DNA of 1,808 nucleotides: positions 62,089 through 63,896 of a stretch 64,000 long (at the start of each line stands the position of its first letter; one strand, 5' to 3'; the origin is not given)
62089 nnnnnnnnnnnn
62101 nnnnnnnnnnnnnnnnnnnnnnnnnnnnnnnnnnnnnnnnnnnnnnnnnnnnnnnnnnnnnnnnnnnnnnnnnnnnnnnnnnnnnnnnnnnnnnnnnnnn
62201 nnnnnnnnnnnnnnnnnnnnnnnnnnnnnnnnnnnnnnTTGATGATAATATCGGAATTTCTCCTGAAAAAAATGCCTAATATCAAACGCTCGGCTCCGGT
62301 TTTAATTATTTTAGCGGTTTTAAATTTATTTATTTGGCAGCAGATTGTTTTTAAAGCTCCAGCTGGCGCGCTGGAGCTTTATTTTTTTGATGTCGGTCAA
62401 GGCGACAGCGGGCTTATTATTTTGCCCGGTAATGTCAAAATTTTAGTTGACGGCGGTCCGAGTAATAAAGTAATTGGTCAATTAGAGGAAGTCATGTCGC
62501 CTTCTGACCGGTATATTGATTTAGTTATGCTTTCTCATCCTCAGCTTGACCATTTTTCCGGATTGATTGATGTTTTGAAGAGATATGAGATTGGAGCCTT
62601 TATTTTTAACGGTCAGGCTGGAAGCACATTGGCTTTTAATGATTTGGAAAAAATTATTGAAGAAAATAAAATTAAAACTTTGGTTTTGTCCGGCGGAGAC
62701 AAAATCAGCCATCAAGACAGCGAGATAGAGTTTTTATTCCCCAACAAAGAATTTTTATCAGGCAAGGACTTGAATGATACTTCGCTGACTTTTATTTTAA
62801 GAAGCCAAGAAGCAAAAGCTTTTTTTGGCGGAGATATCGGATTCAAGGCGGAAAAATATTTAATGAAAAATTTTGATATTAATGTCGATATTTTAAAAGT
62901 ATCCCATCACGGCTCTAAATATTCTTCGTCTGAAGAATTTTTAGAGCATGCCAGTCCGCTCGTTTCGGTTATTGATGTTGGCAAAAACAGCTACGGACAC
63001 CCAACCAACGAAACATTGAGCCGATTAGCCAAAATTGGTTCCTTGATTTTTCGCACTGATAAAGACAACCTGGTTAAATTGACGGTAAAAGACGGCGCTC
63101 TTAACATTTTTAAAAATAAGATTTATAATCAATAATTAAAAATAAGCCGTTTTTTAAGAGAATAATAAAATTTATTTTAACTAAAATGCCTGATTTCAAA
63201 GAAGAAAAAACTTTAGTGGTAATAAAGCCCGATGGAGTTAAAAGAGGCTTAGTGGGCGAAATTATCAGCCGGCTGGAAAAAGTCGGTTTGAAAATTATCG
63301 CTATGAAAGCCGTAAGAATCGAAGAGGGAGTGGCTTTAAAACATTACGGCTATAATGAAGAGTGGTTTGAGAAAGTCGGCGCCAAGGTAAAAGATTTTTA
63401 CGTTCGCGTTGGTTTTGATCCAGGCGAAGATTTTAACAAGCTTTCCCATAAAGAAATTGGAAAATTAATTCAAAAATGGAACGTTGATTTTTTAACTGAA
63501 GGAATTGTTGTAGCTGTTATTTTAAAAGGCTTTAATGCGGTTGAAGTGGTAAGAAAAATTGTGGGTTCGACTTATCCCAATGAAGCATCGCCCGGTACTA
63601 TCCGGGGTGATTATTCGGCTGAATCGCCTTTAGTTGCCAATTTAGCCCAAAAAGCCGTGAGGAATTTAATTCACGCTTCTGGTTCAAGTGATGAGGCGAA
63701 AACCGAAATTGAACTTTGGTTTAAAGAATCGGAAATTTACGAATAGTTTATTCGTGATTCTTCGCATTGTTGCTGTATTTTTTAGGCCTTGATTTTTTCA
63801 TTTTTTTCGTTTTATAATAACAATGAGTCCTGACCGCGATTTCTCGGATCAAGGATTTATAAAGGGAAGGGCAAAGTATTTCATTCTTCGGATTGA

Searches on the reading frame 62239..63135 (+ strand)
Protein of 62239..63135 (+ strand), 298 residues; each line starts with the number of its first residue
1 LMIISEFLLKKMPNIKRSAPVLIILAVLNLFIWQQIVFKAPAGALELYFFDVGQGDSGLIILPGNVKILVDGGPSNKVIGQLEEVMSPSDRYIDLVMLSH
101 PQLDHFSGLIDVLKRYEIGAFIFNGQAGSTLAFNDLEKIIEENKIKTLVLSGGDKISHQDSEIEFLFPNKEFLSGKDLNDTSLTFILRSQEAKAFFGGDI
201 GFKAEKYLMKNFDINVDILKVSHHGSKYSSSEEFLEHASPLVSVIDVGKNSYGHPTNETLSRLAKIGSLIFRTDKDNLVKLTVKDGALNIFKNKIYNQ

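Call 46: search_protein_families(library=pfam, proteins=[window:62239-63135:+], max_evalue=0.001)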
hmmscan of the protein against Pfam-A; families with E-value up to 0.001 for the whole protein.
window:62239-63135:+ (298 aa): 4 families
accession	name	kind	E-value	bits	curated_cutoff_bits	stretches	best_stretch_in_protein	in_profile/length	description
PF00753.33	Lactamase_B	-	2.1e-09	38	22.7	1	51-240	2-187/196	Metallo-beta-lactamase superfamily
PF12706.13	Lactamase_B_2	-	4.2e-08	33.5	27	1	68-217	3-163/200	Beta-lactamase superfamily domain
PF16661.11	Lactamase_B_6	-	0.00023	21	27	1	64-148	5-90/193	Metallo-beta-lactamase superfamily domain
PF25281.1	MBL_MAP1B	-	0.00082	18.9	37.6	0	47-117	23-89/279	MAP1B MBL-like domain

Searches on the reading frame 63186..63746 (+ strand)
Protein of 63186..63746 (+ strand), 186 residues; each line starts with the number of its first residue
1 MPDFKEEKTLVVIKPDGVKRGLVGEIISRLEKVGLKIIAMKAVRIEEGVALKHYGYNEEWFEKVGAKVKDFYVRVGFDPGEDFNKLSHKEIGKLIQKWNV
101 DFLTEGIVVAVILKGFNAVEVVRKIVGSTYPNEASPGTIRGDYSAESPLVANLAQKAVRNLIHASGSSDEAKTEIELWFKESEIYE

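Call 46: search_protein_families(library=pfam, proteins=[window:63186-63746:+], max_evalue=0.001)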
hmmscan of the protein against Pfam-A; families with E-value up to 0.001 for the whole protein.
window:63186-63746:+ (186 aa): 1 family
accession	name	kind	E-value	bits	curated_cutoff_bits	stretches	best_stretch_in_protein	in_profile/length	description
PF00334.24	NDK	-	6.6e-37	126.8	27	2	96-184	57-135/135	Nucleoside diphosphate kinase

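Call 62: find_encoding_contigs(protein=window:63186-63746:+, flank=10000, max_places=1)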
Protein window:63186-63746:+ (186 aa): 9 contigs read that carry it; 1 place shown.
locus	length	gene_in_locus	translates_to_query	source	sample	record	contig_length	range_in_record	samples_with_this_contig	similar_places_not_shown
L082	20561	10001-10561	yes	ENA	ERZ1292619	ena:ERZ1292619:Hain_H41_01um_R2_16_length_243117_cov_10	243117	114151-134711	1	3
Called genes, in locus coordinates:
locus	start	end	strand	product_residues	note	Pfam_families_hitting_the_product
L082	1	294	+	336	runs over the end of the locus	PF02618:YceG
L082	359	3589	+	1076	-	PF04563:RNA_pol_Rpb2_1, PF04561:RNA_pol_Rpb2_2, PF04565:RNA_pol_Rpb2_3, PF10385:RNA_pol_Rpb2_45, PF00562:RNA_pol_Rpb2_6, PF04560:RNA_pol_Rpb2_7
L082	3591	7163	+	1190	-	PF04997:RNA_pol_Rpb1_1, PF00623:RNA_pol_Rpb1_2, PF04983:RNA_pol_Rpb1_3, PF05000:RNA_pol_Rpb1_4, PF04998:RNA_pol_Rpb1_5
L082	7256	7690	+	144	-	PF01250:Ribosomal_S6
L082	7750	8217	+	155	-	PF00436:SSB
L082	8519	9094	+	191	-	PF01569:PAP2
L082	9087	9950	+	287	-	PF00753:Lactamase_B, PF12706:Lactamase_B_2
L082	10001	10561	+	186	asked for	PF00334:NDK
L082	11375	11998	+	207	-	PF02163:Peptidase_M50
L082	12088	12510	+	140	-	-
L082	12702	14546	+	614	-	PF06480:FtsH_ext (weak), PF06068:TIP49 (faint), PF00004:AAA, PF17862:AAA_lid_3, PF01434:Peptidase_M41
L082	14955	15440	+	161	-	-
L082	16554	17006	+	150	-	PF01939:NucS_C (weak), PF02021:UPF0102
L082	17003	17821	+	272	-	PF00763:THF_DHG_CYH, PF02882:THF_DHG_CYH_C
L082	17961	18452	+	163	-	-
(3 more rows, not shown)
